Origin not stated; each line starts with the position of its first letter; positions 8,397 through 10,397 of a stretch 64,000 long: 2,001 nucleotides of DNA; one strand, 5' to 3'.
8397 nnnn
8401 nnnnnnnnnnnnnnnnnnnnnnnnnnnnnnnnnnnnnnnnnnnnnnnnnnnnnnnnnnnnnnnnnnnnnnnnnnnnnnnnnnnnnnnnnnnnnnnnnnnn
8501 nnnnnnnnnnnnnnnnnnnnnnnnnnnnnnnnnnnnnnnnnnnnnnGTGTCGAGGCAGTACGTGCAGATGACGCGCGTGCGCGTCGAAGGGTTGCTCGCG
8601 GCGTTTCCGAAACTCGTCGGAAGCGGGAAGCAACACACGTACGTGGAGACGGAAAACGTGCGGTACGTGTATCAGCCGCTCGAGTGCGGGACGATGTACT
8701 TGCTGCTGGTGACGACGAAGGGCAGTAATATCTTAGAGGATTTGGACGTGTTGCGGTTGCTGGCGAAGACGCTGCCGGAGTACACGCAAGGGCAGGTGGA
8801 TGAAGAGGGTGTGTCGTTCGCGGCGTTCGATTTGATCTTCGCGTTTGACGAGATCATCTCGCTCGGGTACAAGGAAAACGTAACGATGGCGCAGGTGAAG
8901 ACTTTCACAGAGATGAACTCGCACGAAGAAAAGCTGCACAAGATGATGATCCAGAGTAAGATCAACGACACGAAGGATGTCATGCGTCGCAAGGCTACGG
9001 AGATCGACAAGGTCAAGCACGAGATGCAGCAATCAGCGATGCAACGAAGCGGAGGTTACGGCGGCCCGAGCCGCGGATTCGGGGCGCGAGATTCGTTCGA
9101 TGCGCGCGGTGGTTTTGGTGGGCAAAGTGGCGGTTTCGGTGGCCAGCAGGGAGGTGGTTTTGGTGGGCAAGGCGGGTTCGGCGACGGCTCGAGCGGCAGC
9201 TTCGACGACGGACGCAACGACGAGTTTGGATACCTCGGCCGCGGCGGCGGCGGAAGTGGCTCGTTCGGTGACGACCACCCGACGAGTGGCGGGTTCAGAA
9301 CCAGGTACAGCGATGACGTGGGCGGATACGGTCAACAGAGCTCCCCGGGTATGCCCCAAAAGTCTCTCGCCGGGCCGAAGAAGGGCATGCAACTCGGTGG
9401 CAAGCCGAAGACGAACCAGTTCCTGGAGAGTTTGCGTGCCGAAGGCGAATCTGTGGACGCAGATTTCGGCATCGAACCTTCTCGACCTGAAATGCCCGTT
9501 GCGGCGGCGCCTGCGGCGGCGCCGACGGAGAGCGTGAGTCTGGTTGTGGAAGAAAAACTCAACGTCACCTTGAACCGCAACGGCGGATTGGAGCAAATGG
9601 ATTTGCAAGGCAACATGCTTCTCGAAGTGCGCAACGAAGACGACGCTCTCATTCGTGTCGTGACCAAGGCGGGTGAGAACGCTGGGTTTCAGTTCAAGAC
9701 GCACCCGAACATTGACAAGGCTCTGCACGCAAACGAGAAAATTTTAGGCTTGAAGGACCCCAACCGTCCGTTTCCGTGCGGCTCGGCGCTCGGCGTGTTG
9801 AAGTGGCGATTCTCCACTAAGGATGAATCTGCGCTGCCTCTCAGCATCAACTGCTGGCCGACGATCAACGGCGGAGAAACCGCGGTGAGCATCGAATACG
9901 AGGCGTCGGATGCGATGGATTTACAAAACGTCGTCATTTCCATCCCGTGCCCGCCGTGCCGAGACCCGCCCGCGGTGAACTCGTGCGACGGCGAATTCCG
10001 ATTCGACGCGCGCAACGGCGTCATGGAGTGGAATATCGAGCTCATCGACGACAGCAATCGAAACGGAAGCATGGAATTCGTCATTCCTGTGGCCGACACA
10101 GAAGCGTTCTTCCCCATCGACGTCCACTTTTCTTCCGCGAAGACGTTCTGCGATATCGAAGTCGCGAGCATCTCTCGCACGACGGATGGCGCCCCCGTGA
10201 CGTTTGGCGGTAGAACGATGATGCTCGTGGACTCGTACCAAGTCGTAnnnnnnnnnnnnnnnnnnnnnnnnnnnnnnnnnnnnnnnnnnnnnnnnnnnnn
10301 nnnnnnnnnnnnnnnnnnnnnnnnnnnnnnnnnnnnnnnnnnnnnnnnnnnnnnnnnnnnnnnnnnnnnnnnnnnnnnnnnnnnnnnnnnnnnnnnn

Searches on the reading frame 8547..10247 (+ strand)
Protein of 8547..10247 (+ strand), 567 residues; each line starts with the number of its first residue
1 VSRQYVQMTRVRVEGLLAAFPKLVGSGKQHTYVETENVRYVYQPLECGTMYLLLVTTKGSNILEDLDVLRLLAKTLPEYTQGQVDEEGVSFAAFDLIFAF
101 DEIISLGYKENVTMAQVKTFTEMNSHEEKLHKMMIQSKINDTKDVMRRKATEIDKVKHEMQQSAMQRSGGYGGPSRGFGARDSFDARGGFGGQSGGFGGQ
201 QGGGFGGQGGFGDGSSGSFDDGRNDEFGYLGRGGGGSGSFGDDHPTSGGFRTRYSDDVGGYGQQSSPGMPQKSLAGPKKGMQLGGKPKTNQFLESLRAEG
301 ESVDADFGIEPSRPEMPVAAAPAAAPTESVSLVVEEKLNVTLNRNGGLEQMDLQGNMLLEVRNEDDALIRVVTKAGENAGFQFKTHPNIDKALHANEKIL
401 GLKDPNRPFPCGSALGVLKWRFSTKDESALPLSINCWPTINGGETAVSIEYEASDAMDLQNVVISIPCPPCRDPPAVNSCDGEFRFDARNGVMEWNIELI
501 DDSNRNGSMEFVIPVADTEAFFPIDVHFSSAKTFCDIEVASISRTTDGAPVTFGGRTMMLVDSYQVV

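Call 38: find_homologous_proteins(query=window:8547-10247:+, max_evalue=1e-60)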
Query window:8547-10247:+ (567 aa): 2098 proteins with E <= 1e-60 among 8000 candidates; the best 120 are listed.
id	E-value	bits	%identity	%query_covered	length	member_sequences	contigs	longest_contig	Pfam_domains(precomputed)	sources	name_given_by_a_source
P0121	0.0e+0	1258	99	99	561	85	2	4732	PF00928.27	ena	-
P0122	0.0e+0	1131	91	99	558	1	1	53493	PF00928.27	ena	-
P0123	0.0e+0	1131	83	99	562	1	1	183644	PF00928.27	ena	-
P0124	0.0e+0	1033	81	100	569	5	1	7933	PF00928.27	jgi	-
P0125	0.0e+0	1020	79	100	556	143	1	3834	PF00928.27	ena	-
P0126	0.0e+0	1018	80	100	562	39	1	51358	PF00928.27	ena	-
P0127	3.5e-295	998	79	99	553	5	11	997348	PF00928.27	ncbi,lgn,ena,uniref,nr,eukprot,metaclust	ncbi:Coatomer delta subunit [Ostreococcus tauri]|uniref:Coatomer subunit delta n=1 Tax=Ostreococcus 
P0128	2.0e-217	741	41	87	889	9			PF00928.27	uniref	uniref:Coatomer subunit delta n=1 Tax=Oryza meridionalis TaxID=40149 RepID=A0A0E0ECL0_9ORYZ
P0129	8.8e-210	716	64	52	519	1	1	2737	PF00928.27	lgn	-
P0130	2.3e-208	711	60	100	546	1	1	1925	PF00928.27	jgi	jgi:coatomer subunit delta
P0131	4.0e-208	710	58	100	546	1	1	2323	PF00928.27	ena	-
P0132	8.6e-208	709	60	100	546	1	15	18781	PF00928.27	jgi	jgi:coatomer subunit delta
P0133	8.6e-208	709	60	100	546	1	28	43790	PF00928.27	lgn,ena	-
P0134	3.3e-207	707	60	100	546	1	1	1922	PF00928.27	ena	-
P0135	8.4e-205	699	60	99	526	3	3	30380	PF00928.27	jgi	-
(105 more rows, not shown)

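Call 40: find_encoding_contigs(protein=P0127, flank=10000, max_places=2)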
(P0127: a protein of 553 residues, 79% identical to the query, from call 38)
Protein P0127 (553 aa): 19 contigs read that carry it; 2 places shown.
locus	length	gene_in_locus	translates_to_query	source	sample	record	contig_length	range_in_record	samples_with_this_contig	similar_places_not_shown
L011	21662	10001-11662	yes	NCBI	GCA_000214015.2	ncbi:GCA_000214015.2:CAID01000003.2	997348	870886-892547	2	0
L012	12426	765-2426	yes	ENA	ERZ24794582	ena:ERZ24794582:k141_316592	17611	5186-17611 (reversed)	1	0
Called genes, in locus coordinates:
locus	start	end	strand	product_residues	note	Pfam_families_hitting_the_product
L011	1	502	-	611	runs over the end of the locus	PF12799:LRR_4 (faint), PF13855:LRR_8 (faint)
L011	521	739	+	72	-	PF10203:Pet191_N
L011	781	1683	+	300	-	PF00583:Acetyltransf_1, PF08445:FR47 (weak), PF13508:Acetyltransf_7 (weak), PF13673:Acetyltransf_10 (weak)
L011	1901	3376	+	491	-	-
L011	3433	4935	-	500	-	-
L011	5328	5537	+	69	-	-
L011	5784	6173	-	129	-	-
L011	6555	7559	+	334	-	PF09353:DUF1995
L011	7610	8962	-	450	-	PF03040:CemA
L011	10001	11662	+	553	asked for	PF00928:Adap_comp_sub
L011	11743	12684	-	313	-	-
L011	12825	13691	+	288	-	PF02186:TFIIE_beta (weak), PF18121:TFA2_Winged_2 (faint)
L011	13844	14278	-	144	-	PF07137:VDE (weak)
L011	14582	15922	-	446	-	-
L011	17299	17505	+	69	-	-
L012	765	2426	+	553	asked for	PF00928:Adap_comp_sub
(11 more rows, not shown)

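Call 58: find_encoding_contigs(protein=P0133, flank=1500, max_places=2)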
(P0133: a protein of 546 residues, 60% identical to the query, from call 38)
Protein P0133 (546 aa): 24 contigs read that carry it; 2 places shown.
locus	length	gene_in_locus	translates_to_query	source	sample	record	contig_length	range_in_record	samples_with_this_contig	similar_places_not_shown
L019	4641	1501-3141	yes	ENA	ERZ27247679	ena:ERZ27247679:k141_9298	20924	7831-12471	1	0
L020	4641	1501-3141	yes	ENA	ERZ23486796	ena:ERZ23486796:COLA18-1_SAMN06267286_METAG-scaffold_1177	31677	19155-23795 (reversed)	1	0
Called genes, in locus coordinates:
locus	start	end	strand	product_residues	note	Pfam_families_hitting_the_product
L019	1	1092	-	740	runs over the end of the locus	-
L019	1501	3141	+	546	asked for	PF00928:Adap_comp_sub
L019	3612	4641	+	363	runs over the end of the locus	PF02186:TFIIE_beta (weak)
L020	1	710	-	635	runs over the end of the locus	-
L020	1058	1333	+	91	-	-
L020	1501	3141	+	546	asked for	PF00928:Adap_comp_sub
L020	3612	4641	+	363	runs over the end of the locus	PF02186:TFIIE_beta (weak)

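Call 65: search_protein_families(library=pfam, proteins=[P0268])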
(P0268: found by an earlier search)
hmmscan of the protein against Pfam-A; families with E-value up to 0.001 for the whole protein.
P0268 (583 aa): 1 family
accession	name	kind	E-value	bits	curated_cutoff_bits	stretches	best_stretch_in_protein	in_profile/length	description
PF00928.26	Adap_comp_sub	-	2.1e-38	132.6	31.6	1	342-582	11-257/259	Adaptor complexes medium subunit family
